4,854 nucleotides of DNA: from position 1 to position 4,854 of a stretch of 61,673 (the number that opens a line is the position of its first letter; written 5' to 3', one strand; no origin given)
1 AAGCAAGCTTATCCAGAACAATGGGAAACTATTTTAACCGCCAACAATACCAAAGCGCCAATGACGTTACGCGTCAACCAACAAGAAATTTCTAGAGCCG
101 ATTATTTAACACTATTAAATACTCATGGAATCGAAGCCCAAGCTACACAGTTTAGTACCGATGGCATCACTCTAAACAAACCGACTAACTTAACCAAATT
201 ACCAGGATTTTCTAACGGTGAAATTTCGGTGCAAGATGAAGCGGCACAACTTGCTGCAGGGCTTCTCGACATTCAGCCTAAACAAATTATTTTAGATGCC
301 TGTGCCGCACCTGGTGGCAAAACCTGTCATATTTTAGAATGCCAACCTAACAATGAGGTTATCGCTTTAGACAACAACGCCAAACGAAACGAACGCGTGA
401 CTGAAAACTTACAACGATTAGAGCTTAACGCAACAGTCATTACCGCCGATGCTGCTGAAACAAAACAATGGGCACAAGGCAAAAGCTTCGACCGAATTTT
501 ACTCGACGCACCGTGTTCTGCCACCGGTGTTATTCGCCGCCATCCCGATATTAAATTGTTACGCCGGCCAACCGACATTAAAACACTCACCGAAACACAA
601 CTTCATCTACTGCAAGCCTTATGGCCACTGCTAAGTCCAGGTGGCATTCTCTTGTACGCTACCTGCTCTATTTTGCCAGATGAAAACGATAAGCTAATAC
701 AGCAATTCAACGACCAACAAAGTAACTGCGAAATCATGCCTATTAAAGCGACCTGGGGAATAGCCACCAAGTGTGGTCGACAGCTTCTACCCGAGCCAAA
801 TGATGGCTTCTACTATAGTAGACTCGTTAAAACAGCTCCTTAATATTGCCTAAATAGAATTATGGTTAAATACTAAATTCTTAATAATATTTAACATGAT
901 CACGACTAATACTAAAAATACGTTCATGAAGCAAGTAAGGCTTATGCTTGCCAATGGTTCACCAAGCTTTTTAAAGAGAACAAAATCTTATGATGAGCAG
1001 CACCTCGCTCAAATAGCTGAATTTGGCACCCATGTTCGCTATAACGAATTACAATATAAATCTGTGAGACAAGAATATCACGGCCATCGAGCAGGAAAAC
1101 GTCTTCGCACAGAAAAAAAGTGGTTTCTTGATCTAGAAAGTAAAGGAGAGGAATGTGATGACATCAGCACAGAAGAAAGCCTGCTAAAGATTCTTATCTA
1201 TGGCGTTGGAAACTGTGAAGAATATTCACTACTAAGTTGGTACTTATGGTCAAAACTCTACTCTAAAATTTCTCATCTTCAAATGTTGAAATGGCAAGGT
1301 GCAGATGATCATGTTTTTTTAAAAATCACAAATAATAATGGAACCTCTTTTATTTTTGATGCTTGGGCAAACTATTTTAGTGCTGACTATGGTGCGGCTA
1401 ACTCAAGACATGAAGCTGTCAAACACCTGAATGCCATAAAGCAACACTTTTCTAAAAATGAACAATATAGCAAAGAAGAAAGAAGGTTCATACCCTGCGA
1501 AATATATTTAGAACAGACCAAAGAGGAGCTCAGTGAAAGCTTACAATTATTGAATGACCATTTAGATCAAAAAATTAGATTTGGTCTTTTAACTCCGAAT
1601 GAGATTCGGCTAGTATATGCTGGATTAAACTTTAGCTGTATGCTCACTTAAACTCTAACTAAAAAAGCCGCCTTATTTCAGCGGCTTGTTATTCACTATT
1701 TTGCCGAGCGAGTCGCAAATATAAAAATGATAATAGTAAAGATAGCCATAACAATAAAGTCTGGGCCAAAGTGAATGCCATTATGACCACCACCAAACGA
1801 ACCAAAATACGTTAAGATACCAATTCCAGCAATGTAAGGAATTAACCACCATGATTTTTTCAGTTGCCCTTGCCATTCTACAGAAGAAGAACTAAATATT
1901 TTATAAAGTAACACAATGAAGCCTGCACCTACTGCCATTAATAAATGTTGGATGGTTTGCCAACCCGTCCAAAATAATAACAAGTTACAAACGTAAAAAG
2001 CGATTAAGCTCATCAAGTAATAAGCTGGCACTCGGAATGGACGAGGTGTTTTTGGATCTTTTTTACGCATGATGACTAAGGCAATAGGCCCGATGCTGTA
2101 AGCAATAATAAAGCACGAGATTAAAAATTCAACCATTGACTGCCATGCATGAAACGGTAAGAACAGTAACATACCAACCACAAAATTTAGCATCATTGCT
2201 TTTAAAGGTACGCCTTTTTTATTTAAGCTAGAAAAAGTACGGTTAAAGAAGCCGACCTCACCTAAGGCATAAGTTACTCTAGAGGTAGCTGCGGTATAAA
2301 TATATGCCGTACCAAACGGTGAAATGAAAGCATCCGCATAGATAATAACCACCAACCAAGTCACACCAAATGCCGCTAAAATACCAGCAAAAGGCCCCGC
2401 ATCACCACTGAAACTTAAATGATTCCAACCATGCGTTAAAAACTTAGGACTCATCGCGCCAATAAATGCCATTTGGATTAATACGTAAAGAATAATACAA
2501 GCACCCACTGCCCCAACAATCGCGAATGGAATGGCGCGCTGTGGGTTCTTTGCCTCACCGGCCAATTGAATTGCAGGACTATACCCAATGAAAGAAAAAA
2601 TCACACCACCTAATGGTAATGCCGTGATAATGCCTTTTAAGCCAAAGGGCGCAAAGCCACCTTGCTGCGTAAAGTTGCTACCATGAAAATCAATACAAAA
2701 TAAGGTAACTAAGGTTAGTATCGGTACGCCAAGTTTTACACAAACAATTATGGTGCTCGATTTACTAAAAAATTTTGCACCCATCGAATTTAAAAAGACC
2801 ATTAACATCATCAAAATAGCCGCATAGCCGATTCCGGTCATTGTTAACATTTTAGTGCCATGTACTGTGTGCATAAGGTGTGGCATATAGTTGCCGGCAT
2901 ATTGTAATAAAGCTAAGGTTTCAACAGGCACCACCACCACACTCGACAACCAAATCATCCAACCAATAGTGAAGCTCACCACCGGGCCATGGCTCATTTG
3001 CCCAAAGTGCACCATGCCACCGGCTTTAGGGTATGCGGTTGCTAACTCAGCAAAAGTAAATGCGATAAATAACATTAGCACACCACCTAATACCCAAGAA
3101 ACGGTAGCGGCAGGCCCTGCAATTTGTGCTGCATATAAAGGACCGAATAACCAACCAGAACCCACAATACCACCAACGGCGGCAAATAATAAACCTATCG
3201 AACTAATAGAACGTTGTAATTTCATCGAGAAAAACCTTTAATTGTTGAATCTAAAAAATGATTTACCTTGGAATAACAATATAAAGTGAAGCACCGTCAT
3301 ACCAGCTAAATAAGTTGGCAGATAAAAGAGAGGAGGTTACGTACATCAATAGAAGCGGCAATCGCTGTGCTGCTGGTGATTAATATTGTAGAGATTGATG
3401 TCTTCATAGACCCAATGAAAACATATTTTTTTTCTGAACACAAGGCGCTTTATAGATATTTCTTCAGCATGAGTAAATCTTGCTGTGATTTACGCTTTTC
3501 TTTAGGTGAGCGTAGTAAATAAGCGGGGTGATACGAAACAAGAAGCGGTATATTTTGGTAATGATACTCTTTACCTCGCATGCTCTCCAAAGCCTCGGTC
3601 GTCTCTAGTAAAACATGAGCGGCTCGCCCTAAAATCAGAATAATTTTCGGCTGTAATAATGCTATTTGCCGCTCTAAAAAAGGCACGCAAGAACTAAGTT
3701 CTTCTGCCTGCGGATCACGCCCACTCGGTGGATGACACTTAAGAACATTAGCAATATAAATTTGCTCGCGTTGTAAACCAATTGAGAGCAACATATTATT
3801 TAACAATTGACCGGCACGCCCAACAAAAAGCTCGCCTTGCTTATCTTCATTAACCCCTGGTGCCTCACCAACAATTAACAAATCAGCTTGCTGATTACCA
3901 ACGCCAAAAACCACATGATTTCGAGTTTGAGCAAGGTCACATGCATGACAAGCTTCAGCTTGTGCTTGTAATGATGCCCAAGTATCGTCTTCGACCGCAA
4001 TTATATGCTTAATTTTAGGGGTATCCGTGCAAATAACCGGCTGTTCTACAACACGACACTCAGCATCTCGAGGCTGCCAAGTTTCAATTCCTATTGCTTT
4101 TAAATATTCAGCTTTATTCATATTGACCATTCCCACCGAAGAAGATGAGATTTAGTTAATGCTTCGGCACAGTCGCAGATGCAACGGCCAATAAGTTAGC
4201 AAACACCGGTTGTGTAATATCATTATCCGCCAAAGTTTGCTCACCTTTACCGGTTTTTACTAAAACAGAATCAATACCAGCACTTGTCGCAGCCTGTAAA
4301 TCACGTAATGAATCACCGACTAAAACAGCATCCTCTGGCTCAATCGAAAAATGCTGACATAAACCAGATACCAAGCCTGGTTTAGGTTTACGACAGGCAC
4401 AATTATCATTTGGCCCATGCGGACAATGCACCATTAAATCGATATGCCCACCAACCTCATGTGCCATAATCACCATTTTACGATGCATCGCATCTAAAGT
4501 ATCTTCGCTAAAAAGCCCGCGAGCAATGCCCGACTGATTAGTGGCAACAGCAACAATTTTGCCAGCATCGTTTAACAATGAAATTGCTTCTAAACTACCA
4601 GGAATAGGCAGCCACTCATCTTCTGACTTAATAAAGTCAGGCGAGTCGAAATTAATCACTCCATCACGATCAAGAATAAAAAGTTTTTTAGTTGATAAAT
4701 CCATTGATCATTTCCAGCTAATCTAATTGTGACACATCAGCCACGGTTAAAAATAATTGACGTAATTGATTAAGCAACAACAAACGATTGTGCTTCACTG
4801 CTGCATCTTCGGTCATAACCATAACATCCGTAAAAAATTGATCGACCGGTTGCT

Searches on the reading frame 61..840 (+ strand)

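Call 25: search_protein_families(library=ncbifam, max_evalue=1e-20, proteins=[window:61-840:+])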
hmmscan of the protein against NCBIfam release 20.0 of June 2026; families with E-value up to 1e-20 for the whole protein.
window:61-840:+ (260 aa): 9 families
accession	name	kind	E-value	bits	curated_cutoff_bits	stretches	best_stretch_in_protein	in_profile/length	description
NF008149.0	PRK10901.1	equivalog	1.1e-111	373.9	375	1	1-258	179-433/434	16S rRNA (cytosine(967)-C(5))-methyltransferase RsmB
TIGR00563.1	rsmB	equivalog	4e-83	280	269.05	1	1-258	174-436/437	16S rRNA (cytosine(967)-C(5))-methyltransferase RsmB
NF011494.0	PRK14902.1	equivalog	5.8e-68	229.7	319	1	2-257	180-442/444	16S rRNA (cytosine(967)-C(5))-methyltransferase RsmB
NF011493.0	PRK14901.1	equivalog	2.3e-66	224.5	540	1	2-258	182-446/447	16S rRNA (cytosine(967)-C(5))-methyltransferase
NF011495.0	PRK14903.1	equivalog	1.5e-47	162.5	503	1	2-229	165-394/431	16S rRNA (cytosine(967)-C(5))-methyltransferase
TIGR00446.1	nop2p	subfamily_domain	7.1e-42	143.5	210.45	1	3-232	1-230/264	NOL1/NOP2/sun family putative RNA methylase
NF041567.1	mtaseRsmF_Thermus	equivalog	5e-31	107.8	690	1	43-224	62-243/443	16S rRNA (cytosine(1407)-C(5))-methyltransferase RsmF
NF040814.1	tRNA_cyt_mtase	equivalog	4.4e-28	98.2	550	1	24-216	57-248/305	tRNA (cytosine(49)-C(5))-methyltransferase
NF008898.0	PRK11933.1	equivalog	1.7e-27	96.1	588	1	2-228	40-274/480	16S rRNA (cytosine(1407)-C(5))-methyltransferase RsmF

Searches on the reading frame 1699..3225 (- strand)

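Call 25: search_protein_families(library=ncbifam, max_evalue=1e-20, proteins=[window:1699-3225:-])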
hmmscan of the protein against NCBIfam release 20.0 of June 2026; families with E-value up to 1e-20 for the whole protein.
window:1699-3225:- (509 aa): 8 families
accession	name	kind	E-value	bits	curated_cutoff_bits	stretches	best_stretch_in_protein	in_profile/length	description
TIGR00909.1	2A0306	subfamily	4.6e-50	170.8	556.8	1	3-437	1-426/429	amino acid transporter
NF053761.1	BrChAATpBcaP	equivalog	2.9e-44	151.9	690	1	2-440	19-449/460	branched-chain amino acid transporter BcaP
TIGR00905.1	2A0302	subfamily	7.4e-27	94.3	409.05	1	6-445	8-436/473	basic amino acid/polyamine antiporter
TIGR00908.1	2A0305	equivalog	2.2e-26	92.8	381.75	1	2-448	4-431/442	ethanolamine permease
TIGR00906.1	2A0303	subfamily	1.7e-25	89.5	681.7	1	2-389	28-429/602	cationic amino acid transport permease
TIGR01773.1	GABAperm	equivalog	5.9e-23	81.3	678.1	1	15-443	22-447/452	GABA permease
TIGR00913.1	2A0310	subfamily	4.1e-22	78.6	578.7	1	6-427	3-436/480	amino acid permease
NF008245.0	PRK11021.1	equivalog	1.3e-21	77.2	284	1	19-434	20-403/419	L-methionine/branched-chain amino acid transporter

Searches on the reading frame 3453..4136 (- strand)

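Call 8: search_protein_families(library=ncbifam, proteins=[window:3453-4136:-])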
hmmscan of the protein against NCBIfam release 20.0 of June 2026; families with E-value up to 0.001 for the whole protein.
window:3453-4136:- (228 aa): 3 families
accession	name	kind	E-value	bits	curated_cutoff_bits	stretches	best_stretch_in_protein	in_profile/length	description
TIGR00758.1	UDG_fam4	subfamily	1.7e-59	200.4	125.3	1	63-227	1-170/173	uracil-DNA glycosylase, family 4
NF040953.1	Arch_udg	equivalog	1.4e-53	181.2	250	1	55-224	3-182/184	type-4 uracil-DNA glycosylase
TIGR03914.1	UDG_fam_dom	hypoth_equivalog_domain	1.5e-42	145.8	189.95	1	46-220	38-221/231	UdgX family uracil-DNA binding protein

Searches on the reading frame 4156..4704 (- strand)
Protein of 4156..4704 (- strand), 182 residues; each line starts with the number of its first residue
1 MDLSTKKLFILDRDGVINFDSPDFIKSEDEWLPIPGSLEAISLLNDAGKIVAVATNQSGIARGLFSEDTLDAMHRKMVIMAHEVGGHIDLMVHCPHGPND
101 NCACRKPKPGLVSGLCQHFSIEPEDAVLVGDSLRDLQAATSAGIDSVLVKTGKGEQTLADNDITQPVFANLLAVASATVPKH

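Call 8: search_protein_families(library=ncbifam, proteins=[window:4159-4704:-])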
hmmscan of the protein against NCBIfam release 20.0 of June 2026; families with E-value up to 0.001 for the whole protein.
window:4159-4704:- (182 aa): 26 families (the best 25 are shown)
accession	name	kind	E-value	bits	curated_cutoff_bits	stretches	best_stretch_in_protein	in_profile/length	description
NF006506.0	PRK08942.1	equivalog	3.4e-63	212.4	178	1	6-177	3-176/182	D-glycero-beta-D-manno-heptose 1,7-bisphosphate 7-phosphatase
TIGR01656.1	Histidinol-ppas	subfamily_domain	2.9e-39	134.3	84.15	1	8-149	2-146/149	histidinol-phosphate phosphatase domain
TIGR01662.1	HAD-SF-IIIA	subfamily_domain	1.9e-32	112.3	44.6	1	7-151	1-140/141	HAD-IIIA family hydrolase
TIGR00213.1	GmhB_yaeD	subfamily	4.4e-28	98.1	149.6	1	8-170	3-170/176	D-glycero-beta-D-manno-heptose 1,7-bisphosphate 7-phosphatase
NF050049.1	HBPPhtaseGmhB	domain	4.1e-26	91.8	250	1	6-149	3-143/171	D-glycero-alpha-D-manno-heptose-1,7-bisphosphate 7-phosphatase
NF003937.0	PRK05446.1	equivalog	5.2e-18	65.2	443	1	6-153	3-152/355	bifunctional histidinol-phosphatase/imidazoleglycerol-phosphate dehydratase HisB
NF005264.0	PRK06769.1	equivalog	1.5e-17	64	217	1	9-160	7-147/175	HAD-IIIA family hydrolase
TIGR01261.1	hisB_Nterm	equivalog_domain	1.8e-15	56.8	140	1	7-151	3-148/161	histidinol-phosphatase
NF009695.0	PRK13222.1-2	equivalog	5.4e-11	42.4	225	1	100-174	144-218/226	phosphoglycolate phosphatase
TIGR01449.2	PGP_bact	equivalog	1.2e-09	38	180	1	100-157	135-193/213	phosphoglycolate phosphatase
TIGR01460.1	HAD-SF-IIA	subfamily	1e-08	35.3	100.15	0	106-152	197-246/246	HAD-IIA family hydrolase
TIGR02253.1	CTE7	subfamily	4.1e-08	33.3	169.75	1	100-164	144-208/221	TIGR02253 family HAD-type hydrolase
TIGR01454.1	AHBA_synth_RP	hypoth_equivalog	8.2e-07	28.9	246.65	1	99-156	124-181/205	AHBA synthesis associated protein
TIGR01664.1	DNA-3'-Pase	equivalog_domain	1.9e-06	27.9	107.65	1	8-134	15-138/167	DNA 3'-phosphatase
NF009700.0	PRK13226.1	equivalog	3.5e-06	26.9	342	1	100-152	145-197/229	phosphoglycolate phosphatase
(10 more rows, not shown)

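Call 51: find_encoding_contigs(protein=window:4156-4704:-, flank=10000, max_places=10)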
Protein window:4156-4704:- (182 aa): 2 contigs read that carry it; 2 places shown.
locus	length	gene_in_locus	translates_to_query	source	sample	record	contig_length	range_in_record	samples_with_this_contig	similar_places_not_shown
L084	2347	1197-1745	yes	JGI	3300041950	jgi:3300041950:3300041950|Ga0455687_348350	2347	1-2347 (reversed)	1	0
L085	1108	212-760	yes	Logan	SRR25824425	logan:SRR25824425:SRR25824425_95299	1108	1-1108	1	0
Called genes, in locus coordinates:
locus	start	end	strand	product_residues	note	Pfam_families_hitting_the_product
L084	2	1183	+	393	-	?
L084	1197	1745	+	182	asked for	PF00702:Hydrolase, PF08645:PNK3P (weak), PF13419:HAD_2, PF13242:Hydrolase_like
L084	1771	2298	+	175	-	PF03167:UDG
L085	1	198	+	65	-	?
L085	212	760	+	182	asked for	PF00702:Hydrolase, PF08645:PNK3P (weak), PF13419:HAD_2, PF13242:Hydrolase_like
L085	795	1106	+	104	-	?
